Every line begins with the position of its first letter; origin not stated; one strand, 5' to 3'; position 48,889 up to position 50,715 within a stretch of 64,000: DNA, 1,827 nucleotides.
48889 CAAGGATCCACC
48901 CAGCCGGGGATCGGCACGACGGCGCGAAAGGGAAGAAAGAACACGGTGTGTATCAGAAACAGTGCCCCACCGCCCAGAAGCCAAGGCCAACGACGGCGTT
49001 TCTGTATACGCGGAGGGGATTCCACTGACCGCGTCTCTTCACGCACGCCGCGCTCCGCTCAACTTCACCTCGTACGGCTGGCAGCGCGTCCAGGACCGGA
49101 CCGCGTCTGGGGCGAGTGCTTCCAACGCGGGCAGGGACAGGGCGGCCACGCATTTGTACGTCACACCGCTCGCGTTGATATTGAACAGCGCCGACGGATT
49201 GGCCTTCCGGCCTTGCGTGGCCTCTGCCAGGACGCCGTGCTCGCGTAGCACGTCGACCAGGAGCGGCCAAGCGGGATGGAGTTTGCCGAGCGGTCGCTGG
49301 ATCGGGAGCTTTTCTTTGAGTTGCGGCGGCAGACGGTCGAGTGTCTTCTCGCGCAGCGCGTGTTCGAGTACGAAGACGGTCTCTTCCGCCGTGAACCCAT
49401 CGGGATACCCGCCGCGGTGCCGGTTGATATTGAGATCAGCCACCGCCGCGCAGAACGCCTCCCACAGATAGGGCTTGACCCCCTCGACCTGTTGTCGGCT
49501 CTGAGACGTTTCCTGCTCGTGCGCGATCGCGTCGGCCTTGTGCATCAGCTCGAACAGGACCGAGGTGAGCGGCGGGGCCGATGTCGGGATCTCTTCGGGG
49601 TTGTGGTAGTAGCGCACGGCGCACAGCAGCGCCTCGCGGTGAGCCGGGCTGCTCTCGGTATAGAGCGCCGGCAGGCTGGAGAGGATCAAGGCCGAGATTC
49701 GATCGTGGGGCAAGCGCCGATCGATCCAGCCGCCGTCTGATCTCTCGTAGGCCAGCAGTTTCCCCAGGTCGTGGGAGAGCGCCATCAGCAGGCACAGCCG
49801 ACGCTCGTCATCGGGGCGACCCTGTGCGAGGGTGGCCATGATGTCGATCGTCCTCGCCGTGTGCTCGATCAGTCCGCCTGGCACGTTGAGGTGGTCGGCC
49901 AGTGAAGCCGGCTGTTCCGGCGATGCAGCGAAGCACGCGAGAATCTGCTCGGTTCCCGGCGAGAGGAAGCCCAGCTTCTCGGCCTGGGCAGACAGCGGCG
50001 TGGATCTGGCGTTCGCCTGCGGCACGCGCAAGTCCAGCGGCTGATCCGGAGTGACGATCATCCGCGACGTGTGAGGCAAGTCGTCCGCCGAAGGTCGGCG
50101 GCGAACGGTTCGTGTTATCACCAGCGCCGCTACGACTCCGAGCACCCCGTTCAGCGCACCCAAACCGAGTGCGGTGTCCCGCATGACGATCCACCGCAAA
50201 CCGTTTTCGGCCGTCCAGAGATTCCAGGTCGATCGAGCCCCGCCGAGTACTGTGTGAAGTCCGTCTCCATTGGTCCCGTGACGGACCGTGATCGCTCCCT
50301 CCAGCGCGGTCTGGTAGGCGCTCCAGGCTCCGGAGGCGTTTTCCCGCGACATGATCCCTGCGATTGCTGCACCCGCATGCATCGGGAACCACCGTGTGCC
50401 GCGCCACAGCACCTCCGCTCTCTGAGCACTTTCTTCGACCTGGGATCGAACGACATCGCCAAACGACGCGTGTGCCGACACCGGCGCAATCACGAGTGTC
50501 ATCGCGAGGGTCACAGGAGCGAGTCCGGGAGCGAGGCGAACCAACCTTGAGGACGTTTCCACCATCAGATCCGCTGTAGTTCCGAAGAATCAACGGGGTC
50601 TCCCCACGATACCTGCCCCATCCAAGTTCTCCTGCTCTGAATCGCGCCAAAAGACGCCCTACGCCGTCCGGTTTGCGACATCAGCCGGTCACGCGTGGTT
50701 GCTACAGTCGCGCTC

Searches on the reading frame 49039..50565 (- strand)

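Call 53: search_protein_families(library=pfam, proteins=[window:49039-50565:-], max_evalue=0.01)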
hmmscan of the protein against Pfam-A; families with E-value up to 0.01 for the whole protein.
window:49039-50565:- (508 aa): 1 family
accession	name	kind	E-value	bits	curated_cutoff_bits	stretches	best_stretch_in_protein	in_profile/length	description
PF01966.28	HD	-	1.6e-06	28.8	22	1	233-342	2-93/116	HD domain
